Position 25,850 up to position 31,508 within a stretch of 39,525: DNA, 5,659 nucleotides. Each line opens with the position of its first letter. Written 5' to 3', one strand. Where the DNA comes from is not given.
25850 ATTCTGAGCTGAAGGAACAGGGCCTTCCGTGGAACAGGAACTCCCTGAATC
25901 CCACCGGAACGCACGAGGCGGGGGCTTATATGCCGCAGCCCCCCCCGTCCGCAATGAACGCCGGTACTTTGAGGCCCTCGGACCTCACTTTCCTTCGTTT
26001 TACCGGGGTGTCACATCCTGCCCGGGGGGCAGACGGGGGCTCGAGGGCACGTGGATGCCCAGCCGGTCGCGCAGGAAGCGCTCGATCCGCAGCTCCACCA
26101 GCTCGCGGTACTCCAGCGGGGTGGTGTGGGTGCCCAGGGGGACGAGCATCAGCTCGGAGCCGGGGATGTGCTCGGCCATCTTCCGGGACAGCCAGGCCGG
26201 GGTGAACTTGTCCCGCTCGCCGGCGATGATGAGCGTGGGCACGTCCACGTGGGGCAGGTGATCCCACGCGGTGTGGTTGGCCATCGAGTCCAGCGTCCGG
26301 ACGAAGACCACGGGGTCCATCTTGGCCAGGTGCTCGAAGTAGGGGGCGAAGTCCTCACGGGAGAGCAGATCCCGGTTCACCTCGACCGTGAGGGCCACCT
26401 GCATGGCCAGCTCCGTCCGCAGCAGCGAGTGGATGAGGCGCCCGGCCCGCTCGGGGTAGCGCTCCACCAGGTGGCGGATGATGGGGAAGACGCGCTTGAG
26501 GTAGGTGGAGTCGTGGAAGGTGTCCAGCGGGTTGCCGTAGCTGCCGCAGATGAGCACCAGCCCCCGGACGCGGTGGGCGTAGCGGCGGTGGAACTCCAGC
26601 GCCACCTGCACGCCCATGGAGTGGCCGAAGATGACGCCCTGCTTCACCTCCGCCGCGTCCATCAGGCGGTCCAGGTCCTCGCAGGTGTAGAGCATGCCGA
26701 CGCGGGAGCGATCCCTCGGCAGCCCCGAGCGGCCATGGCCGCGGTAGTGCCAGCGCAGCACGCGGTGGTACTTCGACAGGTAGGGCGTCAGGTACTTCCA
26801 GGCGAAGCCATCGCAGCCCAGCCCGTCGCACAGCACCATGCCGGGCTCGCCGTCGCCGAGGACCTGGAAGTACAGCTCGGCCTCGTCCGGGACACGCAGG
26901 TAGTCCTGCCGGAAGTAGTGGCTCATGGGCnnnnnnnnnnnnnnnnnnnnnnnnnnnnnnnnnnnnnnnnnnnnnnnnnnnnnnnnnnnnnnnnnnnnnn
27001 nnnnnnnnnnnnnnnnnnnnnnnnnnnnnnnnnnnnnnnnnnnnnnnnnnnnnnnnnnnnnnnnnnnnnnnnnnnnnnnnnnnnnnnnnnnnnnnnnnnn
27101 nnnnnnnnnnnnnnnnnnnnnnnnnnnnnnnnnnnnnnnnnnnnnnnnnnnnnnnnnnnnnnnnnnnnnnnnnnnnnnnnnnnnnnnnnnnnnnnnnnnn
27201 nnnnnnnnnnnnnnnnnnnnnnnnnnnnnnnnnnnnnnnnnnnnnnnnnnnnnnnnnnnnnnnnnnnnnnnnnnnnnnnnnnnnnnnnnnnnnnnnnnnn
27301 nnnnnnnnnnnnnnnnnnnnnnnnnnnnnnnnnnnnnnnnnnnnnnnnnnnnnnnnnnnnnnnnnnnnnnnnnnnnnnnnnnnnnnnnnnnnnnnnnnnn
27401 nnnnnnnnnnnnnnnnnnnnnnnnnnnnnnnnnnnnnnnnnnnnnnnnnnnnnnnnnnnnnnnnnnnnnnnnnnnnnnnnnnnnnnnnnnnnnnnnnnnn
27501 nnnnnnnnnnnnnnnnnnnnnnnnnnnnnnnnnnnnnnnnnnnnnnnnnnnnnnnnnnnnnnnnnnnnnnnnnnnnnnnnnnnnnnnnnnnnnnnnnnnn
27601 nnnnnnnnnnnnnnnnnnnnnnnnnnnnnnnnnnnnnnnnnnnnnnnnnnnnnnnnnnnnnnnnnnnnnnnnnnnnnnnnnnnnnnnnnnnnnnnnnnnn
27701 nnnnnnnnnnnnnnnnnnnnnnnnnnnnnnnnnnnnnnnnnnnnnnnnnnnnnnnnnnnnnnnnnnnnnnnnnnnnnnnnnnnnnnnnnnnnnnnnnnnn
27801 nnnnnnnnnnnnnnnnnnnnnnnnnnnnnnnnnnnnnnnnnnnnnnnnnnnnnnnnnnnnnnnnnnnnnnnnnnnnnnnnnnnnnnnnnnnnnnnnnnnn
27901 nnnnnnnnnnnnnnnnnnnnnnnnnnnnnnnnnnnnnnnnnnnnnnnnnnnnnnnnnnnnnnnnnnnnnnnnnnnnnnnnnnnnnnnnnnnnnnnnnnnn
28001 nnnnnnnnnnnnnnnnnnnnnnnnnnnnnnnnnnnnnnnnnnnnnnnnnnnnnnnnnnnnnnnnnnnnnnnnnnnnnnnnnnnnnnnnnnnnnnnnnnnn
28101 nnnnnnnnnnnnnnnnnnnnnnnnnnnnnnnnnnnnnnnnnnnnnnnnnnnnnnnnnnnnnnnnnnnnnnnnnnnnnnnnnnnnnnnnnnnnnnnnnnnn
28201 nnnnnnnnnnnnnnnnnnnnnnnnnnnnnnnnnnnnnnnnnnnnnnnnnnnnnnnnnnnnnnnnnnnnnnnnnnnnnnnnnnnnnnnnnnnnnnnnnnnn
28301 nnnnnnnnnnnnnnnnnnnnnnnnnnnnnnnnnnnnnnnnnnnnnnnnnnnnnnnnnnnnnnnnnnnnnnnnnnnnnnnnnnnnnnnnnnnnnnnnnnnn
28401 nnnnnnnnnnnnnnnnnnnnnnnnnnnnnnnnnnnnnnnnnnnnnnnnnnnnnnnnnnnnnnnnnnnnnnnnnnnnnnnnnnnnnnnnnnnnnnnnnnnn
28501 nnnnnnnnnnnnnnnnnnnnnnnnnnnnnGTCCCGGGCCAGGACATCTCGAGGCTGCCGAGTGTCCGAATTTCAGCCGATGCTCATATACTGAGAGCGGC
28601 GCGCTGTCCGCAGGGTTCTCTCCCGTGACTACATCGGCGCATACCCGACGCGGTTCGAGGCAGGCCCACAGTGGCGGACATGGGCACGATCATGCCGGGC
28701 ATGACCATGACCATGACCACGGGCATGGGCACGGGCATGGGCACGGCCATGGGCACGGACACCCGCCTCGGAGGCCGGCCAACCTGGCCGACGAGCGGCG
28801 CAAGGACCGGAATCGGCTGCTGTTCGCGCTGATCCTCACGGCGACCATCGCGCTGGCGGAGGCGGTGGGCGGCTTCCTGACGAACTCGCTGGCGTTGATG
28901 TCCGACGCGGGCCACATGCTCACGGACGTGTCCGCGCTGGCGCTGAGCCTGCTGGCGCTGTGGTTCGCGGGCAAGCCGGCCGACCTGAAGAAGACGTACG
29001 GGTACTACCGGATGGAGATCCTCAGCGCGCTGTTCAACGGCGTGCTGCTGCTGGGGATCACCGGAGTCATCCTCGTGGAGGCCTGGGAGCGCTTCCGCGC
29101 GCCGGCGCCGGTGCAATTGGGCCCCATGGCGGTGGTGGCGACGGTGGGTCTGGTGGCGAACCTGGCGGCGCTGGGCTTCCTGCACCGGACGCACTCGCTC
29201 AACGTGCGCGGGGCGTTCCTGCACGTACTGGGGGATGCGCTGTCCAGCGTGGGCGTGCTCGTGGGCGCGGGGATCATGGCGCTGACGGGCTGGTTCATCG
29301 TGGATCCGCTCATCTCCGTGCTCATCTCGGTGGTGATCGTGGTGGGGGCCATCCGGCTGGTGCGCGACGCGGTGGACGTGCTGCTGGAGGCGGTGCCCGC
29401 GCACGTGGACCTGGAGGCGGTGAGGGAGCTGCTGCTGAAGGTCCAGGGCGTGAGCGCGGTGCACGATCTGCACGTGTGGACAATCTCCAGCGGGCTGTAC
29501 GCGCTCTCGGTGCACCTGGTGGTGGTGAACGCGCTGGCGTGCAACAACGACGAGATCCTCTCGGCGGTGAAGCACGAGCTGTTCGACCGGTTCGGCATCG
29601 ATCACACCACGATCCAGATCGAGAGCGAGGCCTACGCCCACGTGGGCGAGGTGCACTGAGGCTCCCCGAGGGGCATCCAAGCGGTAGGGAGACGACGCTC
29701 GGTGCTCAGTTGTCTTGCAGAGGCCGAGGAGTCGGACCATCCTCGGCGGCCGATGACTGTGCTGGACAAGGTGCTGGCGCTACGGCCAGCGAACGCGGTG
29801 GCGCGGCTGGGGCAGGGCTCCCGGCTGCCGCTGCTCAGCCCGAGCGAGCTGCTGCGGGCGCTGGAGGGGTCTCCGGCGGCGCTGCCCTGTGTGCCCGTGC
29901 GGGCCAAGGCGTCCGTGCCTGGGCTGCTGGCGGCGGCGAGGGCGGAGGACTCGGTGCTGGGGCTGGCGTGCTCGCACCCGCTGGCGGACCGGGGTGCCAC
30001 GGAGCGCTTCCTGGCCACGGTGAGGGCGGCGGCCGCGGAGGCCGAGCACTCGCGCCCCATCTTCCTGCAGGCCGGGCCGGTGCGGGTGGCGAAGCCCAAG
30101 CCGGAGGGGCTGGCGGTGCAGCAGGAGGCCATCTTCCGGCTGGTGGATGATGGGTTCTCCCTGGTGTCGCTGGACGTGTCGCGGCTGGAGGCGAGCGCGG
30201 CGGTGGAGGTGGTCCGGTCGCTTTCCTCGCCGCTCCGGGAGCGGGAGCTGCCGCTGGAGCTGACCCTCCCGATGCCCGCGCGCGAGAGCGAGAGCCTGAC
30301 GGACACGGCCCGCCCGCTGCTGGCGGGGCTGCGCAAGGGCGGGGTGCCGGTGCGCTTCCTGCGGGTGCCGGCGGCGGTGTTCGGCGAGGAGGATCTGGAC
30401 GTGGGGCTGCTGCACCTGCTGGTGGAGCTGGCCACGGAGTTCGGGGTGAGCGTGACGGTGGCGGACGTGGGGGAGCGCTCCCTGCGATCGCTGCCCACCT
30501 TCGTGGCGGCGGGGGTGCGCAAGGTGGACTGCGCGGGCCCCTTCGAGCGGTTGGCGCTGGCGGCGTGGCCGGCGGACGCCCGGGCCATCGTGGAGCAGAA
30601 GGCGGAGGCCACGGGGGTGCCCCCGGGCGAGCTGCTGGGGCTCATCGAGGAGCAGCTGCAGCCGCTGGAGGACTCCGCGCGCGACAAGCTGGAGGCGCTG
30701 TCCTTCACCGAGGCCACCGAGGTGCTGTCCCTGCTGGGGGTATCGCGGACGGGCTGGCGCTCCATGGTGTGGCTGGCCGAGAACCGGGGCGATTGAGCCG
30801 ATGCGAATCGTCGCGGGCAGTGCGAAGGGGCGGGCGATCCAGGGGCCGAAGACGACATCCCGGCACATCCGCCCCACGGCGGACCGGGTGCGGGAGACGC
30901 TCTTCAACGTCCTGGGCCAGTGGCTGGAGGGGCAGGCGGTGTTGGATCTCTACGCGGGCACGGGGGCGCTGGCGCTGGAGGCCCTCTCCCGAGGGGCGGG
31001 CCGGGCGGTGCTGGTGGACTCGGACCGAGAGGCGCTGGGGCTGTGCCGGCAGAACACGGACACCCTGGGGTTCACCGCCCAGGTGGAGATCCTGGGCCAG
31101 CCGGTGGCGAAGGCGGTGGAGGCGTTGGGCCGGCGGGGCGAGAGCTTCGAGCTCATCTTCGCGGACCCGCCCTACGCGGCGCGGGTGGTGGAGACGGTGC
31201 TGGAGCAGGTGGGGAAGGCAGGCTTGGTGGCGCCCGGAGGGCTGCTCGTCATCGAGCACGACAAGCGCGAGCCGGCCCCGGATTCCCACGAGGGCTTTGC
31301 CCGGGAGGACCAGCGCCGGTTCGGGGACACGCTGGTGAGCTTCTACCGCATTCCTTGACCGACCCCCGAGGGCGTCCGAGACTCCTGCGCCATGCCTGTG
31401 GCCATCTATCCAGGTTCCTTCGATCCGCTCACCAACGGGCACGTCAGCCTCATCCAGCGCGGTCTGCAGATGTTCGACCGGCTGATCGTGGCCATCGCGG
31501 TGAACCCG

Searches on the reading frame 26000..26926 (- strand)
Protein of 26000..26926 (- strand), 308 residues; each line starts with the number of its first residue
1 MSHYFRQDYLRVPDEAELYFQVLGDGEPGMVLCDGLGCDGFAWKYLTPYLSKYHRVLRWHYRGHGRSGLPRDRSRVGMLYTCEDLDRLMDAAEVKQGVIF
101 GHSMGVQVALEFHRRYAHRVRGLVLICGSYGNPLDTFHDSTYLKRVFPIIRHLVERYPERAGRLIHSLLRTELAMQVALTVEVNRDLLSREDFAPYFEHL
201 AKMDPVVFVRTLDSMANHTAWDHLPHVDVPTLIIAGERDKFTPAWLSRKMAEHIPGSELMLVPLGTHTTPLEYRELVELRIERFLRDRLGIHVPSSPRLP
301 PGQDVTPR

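Call 18: search_protein_families(library=pfam, proteins=[window:26000-26926:-], max_evalue=0.001)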
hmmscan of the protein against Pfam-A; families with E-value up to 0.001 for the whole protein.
window:26000-26926:- (308 aa): 5 families
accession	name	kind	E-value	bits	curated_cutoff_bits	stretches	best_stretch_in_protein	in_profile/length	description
PF00561.26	Abhydrolase_1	-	3.3e-19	69.9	25.8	1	30-268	3-239/245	alpha/beta hydrolase fold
PF12697.13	Abhydrolase_6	-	1.6e-16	62.1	26.3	1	35-273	6-210/217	Alpha/beta hydrolase family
PF12146.15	Hydrolase_4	-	9.6e-16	58.2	27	1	55-271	33-236/239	Serine aminopeptidase, S33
PF08386.16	Abhydrolase_4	-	6.2e-06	26.7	21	1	226-287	32-93/103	TAP-like protein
PF20408.4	Abhydrolase_11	-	0.00022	21.4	27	0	220-244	119-143/193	Alpha/beta hydrolase domain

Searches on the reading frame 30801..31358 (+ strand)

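Call 19: search_protein_families(library=pfam, proteins=[window:30801-31358:+], max_evalue=0.001)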
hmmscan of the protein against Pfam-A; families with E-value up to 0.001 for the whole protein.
window:30801-31358:+ (185 aa): 7 families
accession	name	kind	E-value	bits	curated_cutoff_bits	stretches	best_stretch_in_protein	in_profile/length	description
PF03602.21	Cons_hypoth95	-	9.3e-51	172.5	24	1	1-182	1-181/182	Conserved hypothetical protein 95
PF05175.20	MTS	-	6.2e-07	29.6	23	1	32-130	21-113/170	Methyltransferase small domain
PF13847.12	Methyltransf_31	-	1.6e-06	28.3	27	1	44-152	4-110/145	Methyltransferase domain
PF13649.12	Methyltransf_25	-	2.1e-05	25.5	27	1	47-121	1-70/97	Methyltransferase domain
PF10672.15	Methyltrans_SAM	-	2.9e-05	23.9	27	1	43-126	123-206/286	S-adenosylmethionine-dependent methyltransferase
PF06325.19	PrmA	-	5.8e-05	23.2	22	1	42-137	160-246/296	Ribosomal protein L11 methyltransferase (PrmA)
PF01170.24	UPF0020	-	0.00017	21.8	22.3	0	38-130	23-136/197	RMKL-like, methyltransferase domain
